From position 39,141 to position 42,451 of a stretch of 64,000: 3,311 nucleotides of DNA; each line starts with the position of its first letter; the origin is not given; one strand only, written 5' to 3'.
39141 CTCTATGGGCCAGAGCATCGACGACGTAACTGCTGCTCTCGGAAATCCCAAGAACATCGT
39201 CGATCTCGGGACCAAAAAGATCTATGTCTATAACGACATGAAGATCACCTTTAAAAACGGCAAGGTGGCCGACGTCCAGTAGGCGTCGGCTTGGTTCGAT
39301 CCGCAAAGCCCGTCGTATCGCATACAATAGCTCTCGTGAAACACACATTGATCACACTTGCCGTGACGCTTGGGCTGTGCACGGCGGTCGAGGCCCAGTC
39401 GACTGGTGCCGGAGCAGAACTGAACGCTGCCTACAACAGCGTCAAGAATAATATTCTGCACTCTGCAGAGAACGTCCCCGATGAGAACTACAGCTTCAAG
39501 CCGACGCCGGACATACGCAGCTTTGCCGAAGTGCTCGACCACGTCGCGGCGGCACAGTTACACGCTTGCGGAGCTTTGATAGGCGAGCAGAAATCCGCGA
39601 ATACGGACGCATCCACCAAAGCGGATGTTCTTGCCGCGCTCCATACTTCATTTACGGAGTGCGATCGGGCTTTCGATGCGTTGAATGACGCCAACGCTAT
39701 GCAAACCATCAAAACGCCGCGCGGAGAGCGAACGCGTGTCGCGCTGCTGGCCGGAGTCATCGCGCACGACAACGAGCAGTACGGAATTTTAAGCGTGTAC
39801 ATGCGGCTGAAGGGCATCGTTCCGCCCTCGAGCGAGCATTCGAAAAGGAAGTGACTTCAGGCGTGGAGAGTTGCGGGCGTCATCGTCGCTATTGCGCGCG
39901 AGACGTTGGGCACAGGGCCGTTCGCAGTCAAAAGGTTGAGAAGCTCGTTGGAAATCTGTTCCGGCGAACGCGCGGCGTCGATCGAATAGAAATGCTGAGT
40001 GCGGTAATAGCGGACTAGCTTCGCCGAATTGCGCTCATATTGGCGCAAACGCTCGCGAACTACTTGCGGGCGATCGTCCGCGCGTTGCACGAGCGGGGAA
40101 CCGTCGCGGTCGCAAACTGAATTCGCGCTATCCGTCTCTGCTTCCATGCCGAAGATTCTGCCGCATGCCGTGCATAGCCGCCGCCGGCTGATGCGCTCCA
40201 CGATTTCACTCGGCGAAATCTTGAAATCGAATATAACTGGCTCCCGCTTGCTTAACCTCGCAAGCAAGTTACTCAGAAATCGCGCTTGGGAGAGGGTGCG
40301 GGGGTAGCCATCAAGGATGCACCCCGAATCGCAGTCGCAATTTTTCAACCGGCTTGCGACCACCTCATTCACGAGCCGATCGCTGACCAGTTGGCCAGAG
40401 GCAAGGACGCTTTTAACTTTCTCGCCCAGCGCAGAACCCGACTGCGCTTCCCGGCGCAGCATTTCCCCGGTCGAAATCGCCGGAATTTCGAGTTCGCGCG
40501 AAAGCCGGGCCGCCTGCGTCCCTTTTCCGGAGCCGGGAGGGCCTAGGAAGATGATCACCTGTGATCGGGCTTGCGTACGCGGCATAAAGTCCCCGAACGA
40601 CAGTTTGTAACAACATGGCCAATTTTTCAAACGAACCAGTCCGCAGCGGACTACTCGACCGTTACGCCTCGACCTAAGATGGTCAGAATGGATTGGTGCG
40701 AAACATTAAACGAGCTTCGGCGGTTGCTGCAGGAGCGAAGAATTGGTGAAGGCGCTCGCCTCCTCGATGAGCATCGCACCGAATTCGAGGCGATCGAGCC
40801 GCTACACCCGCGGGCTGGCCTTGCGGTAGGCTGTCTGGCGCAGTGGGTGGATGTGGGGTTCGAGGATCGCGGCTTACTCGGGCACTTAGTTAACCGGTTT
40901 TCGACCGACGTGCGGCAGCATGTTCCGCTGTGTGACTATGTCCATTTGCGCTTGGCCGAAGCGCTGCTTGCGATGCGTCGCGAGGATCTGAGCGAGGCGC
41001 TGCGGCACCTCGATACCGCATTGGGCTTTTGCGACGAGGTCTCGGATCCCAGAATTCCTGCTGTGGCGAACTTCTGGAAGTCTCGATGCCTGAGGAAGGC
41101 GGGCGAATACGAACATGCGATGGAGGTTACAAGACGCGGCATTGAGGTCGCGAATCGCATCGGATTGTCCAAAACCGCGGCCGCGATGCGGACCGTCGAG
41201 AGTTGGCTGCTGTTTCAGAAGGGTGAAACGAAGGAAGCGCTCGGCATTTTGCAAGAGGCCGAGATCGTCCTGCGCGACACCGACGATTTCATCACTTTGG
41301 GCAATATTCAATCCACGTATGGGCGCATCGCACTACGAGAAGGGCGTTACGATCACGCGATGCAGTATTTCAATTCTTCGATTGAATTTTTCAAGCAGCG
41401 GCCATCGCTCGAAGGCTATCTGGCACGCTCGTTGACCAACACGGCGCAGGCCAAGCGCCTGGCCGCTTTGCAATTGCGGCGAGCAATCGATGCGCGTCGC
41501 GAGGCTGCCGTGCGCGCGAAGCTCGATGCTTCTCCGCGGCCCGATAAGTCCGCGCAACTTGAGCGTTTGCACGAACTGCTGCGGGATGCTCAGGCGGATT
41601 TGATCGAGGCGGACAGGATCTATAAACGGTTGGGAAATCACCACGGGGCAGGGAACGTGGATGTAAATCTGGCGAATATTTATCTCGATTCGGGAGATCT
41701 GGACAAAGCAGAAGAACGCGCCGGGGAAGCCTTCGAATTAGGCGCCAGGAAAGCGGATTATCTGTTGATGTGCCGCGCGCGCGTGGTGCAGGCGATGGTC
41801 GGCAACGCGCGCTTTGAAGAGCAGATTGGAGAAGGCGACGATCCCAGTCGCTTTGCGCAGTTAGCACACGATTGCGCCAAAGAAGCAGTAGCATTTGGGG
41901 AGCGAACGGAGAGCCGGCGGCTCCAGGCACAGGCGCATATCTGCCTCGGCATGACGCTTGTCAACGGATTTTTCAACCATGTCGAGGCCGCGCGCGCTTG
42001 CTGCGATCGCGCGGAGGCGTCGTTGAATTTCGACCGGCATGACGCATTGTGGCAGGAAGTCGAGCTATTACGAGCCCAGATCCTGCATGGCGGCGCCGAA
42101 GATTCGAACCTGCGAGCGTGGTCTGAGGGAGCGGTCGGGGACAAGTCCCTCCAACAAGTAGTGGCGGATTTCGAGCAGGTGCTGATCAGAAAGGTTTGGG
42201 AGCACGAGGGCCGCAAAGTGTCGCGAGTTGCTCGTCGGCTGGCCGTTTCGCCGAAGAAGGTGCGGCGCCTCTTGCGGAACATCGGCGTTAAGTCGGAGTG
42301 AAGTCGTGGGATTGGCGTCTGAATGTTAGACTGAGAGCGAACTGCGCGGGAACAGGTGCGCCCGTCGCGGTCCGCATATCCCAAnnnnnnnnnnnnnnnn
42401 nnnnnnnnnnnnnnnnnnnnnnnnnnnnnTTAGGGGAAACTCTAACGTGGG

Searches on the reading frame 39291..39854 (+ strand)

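Call 16: search_protein_families(library=pfam, proteins=[window:39291-39854:+], max_evalue=0.001)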
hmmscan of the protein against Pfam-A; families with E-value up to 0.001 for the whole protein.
window:39291-39854:+ (187 aa): 2 families
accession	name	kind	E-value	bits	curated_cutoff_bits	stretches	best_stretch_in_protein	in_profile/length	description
PF12867.12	DinB_2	-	8.9e-12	46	24.8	1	53-164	7-125/128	DinB superfamily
PF05163.17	DinB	-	1.4e-06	28.8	23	1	49-180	13-151/165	DinB family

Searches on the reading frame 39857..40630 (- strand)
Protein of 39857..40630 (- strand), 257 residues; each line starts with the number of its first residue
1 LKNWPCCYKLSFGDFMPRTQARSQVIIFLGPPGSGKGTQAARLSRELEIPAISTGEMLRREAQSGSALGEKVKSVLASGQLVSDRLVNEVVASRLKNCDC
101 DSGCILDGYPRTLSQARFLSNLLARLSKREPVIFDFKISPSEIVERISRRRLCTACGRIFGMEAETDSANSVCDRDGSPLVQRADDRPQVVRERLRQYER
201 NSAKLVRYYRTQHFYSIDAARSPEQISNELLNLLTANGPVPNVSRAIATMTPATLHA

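Call 17: search_protein_families(library=pfam, proteins=[window:39857-40630:-], max_evalue=0.001)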
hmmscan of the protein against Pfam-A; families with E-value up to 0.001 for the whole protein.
window:39857-40630:- (257 aa): 6 families
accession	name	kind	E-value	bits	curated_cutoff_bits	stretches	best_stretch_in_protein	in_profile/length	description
PF00406.28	ADK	-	9.1e-43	146.4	26.8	1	29-212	2-149/151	Adenylate kinase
PF13207.12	AAA_17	-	2.2e-23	83.5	27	1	29-151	1-123/136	AAA domain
PF05191.20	ADK_lid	-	4.8e-08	33.2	26.6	1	150-185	1-36/36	Adenylate kinase, active site lid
PF13671.12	AAA_33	-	3e-06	28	27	1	25-151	1-119/143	AAA domain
PF02223.23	Thymidylate_kin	-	2.5e-05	24.5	27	0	30-85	3-56/185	Thymidylate kinase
PF13238.12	AAA_18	-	5.9e-05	24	29.4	1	26-151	1-112/128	AAA domain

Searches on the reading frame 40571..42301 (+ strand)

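Call 17: search_protein_families(library=pfam, proteins=[window:40571-42301:+], max_evalue=0.001)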
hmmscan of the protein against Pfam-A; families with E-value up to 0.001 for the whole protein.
window:40571-42301:+ (576 aa): 10 families
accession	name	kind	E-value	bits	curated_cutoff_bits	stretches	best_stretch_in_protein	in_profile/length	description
PF13424.12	TPR_12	-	5.5e-11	42.9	30.1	0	214-276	13-77/77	Tetratricopeptide repeat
PF07719.23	TPR_2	-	6.6e-10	38.8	27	0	366-390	6-30/34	Tetratricopeptide repeat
PF13181.12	TPR_8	-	2.4e-08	33.9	25.7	0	250-272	7-29/34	Tetratricopeptide repeat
PF14938.12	SNAP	-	1.3e-07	31.8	25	1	182-296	53-166/282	Soluble NSF attachment protein, SNAP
PF17874.7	TPR_MalT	-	2.1e-07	31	45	1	130-265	86-223/336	MalT-like TPR region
PF00515.34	TPR_1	-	3.9e-05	23.7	27.8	0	366-382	6-22/34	Tetratricopeptide repeat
PF14559.12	TPR_19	-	4.8e-05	24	25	0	360-383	24-47/68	Tetratricopeptide repeat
PF12895.13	ANAPC3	-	0.00011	22.8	27.2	0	146-204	4-63/82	Anaphase-promoting complex, cyclosome, subunit 3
PF13432.12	TPR_16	-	0.00014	22.7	32.7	0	128-186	1-53/65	Tetratricopeptide repeat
PF13428.12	TPR_14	-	0.00062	20.6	23.5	0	249-286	6-43/44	Tetratricopeptide repeat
